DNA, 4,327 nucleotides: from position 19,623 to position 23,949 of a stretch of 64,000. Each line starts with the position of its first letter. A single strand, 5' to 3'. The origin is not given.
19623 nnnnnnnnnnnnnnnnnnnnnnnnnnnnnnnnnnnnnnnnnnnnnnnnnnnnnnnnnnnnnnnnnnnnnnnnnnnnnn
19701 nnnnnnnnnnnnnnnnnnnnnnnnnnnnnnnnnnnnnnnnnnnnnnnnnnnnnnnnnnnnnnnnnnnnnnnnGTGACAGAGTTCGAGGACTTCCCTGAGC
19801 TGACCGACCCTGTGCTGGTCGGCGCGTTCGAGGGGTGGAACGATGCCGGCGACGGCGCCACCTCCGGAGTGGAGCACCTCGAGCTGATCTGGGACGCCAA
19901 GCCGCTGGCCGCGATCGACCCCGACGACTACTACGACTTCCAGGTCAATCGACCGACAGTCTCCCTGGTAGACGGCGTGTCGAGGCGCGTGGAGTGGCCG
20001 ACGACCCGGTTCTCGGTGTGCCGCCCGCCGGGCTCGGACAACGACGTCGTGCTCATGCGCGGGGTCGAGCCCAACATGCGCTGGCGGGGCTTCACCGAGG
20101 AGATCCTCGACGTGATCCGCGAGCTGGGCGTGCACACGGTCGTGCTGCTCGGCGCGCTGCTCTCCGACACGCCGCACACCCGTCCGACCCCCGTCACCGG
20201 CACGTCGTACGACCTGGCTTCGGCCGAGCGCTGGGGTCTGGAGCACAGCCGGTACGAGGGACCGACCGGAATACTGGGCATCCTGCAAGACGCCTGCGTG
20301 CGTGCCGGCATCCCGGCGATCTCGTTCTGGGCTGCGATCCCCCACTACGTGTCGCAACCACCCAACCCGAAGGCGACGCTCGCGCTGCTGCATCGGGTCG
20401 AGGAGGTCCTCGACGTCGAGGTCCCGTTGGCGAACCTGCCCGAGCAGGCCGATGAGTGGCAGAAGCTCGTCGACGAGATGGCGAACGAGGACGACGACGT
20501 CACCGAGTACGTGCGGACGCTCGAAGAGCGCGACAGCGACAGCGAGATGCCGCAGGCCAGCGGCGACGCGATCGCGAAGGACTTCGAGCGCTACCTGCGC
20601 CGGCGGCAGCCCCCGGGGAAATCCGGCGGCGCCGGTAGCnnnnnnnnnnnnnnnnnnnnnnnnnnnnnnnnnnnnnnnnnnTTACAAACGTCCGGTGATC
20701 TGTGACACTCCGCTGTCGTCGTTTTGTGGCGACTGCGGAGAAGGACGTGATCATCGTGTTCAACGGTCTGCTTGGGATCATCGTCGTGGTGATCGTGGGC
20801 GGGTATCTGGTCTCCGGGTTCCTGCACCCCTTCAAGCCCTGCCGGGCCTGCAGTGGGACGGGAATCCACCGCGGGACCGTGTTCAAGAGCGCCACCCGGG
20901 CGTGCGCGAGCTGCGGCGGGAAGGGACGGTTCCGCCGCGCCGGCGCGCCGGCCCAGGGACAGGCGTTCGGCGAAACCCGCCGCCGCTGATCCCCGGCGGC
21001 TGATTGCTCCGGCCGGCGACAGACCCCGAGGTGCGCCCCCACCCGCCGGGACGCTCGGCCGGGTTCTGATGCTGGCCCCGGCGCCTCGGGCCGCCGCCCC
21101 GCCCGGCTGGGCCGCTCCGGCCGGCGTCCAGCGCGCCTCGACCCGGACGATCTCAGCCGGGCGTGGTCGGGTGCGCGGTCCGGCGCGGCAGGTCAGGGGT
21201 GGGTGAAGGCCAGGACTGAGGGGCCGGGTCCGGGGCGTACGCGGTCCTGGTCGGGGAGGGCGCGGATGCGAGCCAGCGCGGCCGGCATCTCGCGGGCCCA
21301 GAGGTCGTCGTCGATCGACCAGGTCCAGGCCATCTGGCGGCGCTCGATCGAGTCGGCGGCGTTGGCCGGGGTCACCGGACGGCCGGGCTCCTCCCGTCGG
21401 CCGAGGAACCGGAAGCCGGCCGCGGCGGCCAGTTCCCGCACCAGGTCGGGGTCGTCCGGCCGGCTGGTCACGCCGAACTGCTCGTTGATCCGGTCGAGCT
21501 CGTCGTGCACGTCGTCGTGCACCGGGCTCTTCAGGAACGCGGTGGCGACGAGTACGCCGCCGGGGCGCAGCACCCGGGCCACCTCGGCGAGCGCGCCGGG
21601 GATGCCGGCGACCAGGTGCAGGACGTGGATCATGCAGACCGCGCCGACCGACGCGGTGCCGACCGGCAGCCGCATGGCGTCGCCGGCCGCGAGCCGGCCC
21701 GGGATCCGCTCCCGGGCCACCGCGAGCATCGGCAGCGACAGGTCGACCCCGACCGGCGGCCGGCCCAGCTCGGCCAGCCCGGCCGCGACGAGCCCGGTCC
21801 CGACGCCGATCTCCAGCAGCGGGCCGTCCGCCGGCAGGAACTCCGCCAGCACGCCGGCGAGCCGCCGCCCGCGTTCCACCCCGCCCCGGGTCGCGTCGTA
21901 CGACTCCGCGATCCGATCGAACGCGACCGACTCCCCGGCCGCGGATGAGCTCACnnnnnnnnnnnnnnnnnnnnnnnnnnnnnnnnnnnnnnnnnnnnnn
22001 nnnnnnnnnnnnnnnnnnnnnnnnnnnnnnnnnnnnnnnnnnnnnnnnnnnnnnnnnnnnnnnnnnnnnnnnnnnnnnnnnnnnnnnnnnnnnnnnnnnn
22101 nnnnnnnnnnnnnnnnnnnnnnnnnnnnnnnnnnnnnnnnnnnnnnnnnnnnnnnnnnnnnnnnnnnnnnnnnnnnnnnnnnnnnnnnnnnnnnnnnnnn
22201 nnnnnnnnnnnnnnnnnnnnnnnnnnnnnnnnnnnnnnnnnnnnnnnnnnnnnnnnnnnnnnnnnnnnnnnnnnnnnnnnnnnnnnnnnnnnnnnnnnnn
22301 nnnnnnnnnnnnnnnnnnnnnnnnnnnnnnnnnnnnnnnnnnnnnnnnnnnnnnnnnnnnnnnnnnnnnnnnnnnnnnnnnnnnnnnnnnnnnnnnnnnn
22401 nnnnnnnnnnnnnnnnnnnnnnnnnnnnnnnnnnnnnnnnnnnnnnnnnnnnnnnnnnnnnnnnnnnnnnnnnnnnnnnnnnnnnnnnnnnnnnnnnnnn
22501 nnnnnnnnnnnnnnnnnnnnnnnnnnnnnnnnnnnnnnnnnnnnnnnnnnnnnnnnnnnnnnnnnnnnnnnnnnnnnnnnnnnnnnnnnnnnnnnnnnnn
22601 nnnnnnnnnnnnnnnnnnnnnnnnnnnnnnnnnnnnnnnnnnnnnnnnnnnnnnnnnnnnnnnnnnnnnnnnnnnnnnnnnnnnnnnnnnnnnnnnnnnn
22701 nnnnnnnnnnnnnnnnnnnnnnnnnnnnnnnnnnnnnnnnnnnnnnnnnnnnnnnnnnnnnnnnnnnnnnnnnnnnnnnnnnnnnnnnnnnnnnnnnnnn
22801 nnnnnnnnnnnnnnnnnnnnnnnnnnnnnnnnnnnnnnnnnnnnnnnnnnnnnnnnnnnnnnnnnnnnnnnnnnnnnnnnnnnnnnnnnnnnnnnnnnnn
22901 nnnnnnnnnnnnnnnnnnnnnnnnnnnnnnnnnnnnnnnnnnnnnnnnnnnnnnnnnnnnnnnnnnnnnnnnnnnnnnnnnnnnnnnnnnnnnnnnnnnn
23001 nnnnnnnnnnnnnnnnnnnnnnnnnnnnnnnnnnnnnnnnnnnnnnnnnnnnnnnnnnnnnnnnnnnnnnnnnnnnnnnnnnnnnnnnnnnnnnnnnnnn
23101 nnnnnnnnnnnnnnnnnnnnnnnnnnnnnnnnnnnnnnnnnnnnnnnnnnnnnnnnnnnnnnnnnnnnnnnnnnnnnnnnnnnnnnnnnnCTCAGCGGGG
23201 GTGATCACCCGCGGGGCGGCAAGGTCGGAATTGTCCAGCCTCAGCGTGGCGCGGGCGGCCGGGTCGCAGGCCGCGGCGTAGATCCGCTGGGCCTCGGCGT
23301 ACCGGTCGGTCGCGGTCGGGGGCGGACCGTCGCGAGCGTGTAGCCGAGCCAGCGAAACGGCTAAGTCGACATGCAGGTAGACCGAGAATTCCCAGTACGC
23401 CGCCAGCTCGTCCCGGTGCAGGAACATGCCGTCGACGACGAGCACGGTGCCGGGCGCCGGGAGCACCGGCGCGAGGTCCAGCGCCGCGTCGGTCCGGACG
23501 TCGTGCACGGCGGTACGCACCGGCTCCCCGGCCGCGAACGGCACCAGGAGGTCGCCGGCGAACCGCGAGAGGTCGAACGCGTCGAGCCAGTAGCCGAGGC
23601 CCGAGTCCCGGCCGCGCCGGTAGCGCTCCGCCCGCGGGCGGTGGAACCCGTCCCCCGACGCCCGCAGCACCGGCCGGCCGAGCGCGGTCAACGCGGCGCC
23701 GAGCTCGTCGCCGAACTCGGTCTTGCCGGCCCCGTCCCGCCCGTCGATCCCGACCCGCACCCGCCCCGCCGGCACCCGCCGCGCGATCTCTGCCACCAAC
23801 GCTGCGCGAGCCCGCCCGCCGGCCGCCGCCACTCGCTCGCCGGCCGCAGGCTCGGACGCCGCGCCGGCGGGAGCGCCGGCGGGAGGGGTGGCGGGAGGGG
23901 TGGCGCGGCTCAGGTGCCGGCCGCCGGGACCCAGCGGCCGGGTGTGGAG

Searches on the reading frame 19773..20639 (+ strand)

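Call 15: search_protein_families(library=pfam, proteins=[window:19773-20639:+], max_evalue=0.001)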
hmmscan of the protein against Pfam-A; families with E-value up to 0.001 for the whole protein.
window:19773-20639:+ (289 aa): 1 family
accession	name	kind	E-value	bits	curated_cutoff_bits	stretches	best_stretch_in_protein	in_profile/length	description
PF09754.15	PAC2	-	2.2e-62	211.1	25.8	1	18-237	1-215/215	PAC2 family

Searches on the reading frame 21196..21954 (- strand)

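Call 15: search_protein_families(library=pfam, proteins=[window:21196-21954:-], max_evalue=0.001)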
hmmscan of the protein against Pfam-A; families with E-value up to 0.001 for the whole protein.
window:21196-21954:- (253 aa): 6 families
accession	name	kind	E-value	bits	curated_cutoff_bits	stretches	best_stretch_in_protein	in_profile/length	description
PF08241.18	Methyltransf_11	-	3.2e-19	69.8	21.2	1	47-136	1-94/95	Methyltransferase domain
PF13649.12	Methyltransf_25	-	4.6e-15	56.5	27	1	47-133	2-97/97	Methyltransferase domain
PF08242.18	Methyltransf_12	-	9.7e-11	42.7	30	1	47-135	1-98/98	Methyltransferase domain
PF13489.12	Methyltransf_23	-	1.4e-09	38.3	27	1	30-151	7-131/164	Methyltransferase domain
PF13847.12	Methyltransf_31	-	3.6e-05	23.9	27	1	45-153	6-126/145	Methyltransferase domain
PF01209.24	Ubie_methyltran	-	0.00073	19.4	20.1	0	46-140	51-154/233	ubiE/COQ5 methyltransferase family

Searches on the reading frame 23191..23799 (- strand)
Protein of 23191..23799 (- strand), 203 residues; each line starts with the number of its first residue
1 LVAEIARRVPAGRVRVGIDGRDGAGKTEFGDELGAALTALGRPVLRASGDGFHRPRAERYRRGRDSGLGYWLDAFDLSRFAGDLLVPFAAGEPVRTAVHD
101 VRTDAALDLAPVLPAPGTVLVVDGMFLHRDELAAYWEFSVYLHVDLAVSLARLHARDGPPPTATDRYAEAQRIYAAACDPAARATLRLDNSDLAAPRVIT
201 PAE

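Call 15: search_protein_families(library=pfam, proteins=[window:23191-23799:-], max_evalue=0.001)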
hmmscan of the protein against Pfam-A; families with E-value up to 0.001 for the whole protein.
window:23191-23799:- (203 aa): 1 family
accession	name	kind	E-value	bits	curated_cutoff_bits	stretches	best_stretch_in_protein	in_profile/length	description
PF13238.12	AAA_18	-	0.00055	20.8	29.4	0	17-170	2-124/128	AAA domain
